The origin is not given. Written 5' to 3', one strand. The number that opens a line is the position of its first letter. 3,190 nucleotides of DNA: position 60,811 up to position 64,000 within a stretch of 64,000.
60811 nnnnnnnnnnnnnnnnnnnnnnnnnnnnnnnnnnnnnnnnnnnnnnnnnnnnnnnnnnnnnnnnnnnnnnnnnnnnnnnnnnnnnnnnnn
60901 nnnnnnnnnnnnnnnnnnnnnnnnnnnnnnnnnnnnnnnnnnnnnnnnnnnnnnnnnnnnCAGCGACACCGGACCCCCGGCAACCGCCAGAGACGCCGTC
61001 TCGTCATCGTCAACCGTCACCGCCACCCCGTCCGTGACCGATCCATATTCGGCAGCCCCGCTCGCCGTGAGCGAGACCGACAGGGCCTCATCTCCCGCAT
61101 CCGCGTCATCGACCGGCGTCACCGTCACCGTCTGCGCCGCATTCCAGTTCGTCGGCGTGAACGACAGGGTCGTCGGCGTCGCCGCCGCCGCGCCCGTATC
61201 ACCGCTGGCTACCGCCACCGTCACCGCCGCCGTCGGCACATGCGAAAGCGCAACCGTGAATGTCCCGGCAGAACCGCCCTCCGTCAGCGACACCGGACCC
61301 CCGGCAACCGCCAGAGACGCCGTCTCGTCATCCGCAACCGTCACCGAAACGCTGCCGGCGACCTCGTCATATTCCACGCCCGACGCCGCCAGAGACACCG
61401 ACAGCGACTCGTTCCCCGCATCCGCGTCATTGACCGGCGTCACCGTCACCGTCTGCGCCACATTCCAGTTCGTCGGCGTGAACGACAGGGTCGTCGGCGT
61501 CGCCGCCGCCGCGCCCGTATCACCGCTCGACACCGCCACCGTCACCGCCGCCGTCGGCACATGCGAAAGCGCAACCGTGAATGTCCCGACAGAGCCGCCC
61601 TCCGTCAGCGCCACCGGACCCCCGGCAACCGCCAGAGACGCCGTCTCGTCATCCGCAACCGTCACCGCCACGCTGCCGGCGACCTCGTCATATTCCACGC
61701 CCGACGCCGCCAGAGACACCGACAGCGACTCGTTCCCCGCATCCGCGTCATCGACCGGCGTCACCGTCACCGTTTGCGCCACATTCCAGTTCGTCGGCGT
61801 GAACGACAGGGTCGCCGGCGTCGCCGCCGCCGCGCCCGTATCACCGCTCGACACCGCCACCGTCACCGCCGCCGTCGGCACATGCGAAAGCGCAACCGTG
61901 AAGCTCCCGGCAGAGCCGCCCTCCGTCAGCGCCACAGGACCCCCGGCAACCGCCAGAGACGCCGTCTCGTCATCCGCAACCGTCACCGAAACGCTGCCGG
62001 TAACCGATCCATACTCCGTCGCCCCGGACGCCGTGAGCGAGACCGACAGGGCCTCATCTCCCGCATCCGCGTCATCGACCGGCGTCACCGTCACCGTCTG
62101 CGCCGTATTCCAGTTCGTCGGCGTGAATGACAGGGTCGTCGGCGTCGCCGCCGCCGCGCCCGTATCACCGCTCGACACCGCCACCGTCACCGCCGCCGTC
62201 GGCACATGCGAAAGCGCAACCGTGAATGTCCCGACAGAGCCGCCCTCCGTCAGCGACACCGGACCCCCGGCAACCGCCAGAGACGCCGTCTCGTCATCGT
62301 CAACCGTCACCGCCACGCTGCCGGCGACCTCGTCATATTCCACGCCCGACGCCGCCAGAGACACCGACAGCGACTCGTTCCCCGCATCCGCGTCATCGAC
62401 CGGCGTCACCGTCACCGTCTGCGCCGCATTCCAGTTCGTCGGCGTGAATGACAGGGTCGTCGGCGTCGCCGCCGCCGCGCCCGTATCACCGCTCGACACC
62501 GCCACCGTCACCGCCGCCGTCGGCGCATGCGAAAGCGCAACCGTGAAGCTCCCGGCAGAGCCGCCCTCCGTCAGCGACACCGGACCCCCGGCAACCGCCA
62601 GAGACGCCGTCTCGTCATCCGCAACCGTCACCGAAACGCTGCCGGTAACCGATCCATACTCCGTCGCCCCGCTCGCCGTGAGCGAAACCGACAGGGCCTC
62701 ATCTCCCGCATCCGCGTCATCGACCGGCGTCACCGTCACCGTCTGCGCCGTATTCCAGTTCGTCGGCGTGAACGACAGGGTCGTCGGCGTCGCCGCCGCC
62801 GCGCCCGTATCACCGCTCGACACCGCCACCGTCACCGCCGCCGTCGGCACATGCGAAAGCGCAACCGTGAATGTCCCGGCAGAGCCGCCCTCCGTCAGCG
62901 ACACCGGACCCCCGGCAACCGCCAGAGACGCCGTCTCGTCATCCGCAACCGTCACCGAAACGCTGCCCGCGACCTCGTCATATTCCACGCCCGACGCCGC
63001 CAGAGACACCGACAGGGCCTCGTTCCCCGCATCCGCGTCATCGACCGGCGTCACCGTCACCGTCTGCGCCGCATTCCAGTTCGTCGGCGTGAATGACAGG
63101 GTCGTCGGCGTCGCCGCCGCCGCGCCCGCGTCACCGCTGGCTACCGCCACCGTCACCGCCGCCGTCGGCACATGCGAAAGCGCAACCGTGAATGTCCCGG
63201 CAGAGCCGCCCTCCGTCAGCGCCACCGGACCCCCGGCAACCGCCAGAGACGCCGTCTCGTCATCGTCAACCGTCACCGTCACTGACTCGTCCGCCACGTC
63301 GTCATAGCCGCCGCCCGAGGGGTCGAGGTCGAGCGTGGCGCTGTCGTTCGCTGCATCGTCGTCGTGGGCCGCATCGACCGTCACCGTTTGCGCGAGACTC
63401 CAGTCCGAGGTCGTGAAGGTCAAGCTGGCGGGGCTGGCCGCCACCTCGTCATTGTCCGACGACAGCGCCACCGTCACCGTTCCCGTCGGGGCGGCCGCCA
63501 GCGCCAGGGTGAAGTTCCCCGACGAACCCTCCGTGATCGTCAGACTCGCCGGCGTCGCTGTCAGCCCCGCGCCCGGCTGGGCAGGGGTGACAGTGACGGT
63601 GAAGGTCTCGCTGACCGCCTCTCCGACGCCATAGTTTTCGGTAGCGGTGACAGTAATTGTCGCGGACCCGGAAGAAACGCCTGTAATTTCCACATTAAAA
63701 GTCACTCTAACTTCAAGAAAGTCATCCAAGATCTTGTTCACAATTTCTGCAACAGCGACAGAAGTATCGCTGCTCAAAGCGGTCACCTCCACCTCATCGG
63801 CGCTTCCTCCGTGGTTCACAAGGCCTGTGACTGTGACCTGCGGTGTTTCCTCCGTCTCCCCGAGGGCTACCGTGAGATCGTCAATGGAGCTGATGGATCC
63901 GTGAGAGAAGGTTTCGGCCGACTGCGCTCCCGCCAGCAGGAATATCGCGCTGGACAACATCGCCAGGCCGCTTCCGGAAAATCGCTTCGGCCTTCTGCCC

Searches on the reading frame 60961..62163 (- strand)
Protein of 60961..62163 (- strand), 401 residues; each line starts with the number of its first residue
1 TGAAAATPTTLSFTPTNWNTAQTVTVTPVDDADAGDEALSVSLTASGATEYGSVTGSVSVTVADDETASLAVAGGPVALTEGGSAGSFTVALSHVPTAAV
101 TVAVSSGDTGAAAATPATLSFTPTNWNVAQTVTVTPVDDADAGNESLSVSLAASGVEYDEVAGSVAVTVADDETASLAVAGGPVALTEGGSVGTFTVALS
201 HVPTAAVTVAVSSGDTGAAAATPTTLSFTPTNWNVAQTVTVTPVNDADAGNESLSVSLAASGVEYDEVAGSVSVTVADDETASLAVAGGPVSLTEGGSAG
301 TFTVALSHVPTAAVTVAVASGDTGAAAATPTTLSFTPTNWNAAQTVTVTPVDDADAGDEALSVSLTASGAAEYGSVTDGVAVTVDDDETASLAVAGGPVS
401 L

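Call 12: search_protein_families(library=ncbifam, proteins=[window:60961-62163:-], max_evalue=0.1)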
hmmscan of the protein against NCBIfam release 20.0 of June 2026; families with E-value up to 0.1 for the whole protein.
window:60961-62163:- (401 aa): 3 families
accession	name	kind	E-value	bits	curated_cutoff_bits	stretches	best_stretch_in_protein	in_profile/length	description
NF003989.0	PRK05472.1-3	equivalog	0.001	18.9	177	0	89-139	149-196/215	redox-sensing transcriptional repressor Rex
TIGR03786.1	strep_pil_rpt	domain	0.0011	19.1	31.85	1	260-287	23-49/70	streptococcal pilin isopeptide linkage domain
NF035937.1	EboA_family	subfamily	0.036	13.9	320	0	186-239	28-81/219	EboA family metabolite traffic protein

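Call 13: search_protein_families(library=pfam, proteins=[window:60961-62163:-], max_evalue=1)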
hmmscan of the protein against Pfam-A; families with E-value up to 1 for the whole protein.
window:60961-62163:- (401 aa): 8 families
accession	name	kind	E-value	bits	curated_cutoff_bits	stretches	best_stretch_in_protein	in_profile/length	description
PF11774.14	Lsr2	-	7.9e-07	29.1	29.6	1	129-158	2-31/58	Lsr2 dimerization domain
PF23418.1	DUF7108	-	7.4e-06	26.4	27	0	331-359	51-79/84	Domain of unknown function (DUF7108)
PF15143.11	DUF4575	-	0.0029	18.3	27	0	282-340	70-129/129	Domain of unknown function (DUF4575)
PF18466.6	GluRS_N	-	0.0033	18.2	26.7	0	162-191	9-38/55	Glutamate--tRNA ligase N-terminal domain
PF25249.1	Ig_CFAP65_7th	-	0.0037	17.5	28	0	195-260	36-98/120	CFAP65, seventh Ig-like domain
PF25393.1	LTM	-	0.24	11.8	27.5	0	210-226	9-25/42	LUBAC thetering domain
PF07385.18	Lyx_isomer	-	0.59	9.7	20.8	0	146-193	119-165/222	D-lyxose isomerase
PF17269.7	DUF5335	-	0.6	10.4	27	0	132-171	26-64/110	Family of unknown function (DUF5335)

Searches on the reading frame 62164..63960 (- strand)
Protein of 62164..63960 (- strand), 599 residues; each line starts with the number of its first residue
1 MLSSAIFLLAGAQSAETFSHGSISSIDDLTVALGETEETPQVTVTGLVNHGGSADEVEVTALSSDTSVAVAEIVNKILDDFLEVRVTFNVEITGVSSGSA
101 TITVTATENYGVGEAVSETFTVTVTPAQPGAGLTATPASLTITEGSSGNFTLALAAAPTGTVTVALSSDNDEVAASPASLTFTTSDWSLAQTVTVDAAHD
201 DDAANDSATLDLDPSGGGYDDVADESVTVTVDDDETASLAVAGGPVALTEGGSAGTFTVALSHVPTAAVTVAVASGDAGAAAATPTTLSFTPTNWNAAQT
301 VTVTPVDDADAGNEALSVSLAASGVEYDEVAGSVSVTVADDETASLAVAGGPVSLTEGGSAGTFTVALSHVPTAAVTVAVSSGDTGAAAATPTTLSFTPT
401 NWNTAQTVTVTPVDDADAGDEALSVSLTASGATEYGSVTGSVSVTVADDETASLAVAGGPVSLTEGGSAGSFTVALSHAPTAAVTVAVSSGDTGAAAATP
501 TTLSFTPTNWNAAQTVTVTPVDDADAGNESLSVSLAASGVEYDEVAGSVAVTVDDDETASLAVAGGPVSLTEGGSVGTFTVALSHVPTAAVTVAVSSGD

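Call 6: search_protein_families(library=pfam, proteins=[window:62400-63960:-], max_evalue=0.01)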
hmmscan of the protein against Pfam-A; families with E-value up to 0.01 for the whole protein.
window:62400-63960:- (520 aa): 3 families
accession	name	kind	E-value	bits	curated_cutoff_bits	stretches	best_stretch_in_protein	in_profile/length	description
PF17766.7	fn3_6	-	1.3e-05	25.7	26.4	0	96-157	15-72/99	Fibronectin type-III domain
PF18466.6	GluRS_N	-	0.00056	20.7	26.7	0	223-252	8-37/55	Glutamate--tRNA ligase N-terminal domain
PF15143.11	DUF4575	-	0.0017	19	27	0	224-295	57-129/129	Domain of unknown function (DUF4575)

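Call 13: search_protein_families(library=pfam, proteins=[window:62164-63960:-], max_evalue=1)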
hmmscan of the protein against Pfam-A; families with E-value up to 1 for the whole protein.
window:62164-63960:- (599 aa): 7 families
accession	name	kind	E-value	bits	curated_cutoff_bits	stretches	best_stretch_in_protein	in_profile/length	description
PF17766.7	fn3_6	-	6.5e-06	26.7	26.4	1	96-157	15-72/99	Fibronectin type-III domain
PF18466.6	GluRS_N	-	5.4e-05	24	26.7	0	223-252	8-37/55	Glutamate--tRNA ligase N-terminal domain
PF23418.1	DUF7108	-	0.00047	20.6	27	0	286-314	51-79/84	Domain of unknown function (DUF7108)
PF11774.14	Lsr2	-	0.011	15.8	29.6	2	513-542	2-31/58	Lsr2 dimerization domain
PF12892.13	FctA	-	0.046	14.9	22.1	2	469-562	14-102/120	Spy0128-like isopeptide containing domain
PF24397.1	VNG_1110C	-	0.051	13.9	27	0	99-128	10-39/66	VNG_1110C-like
PF17269.7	DUF5335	-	0.12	12.6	27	0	513-555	23-64/110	Family of unknown function (DUF5335)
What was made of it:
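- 63580..63918 (-): Gene G: N-terminal tip domain (aa 15-127), Ig-like, low GC. Weak Pfam fn3_6 hit, 26.7 bits against a cut-off of 26.4 (call 13).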

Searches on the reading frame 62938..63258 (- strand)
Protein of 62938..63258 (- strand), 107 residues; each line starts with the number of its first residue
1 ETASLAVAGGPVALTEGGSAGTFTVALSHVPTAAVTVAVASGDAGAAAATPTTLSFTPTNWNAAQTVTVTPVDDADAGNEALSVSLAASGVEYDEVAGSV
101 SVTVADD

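Call 45: search_solved_structures(query=A6, max_evalue=10, show_alignments=2)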
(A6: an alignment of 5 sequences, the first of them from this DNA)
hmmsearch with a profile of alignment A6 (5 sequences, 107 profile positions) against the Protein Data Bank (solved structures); distinct sequences matched with E-value up to 10: 1.
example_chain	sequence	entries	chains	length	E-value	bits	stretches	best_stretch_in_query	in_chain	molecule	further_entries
3jru_B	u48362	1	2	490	0.2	15.1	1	13-71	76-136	Probable cytosol aminopeptidase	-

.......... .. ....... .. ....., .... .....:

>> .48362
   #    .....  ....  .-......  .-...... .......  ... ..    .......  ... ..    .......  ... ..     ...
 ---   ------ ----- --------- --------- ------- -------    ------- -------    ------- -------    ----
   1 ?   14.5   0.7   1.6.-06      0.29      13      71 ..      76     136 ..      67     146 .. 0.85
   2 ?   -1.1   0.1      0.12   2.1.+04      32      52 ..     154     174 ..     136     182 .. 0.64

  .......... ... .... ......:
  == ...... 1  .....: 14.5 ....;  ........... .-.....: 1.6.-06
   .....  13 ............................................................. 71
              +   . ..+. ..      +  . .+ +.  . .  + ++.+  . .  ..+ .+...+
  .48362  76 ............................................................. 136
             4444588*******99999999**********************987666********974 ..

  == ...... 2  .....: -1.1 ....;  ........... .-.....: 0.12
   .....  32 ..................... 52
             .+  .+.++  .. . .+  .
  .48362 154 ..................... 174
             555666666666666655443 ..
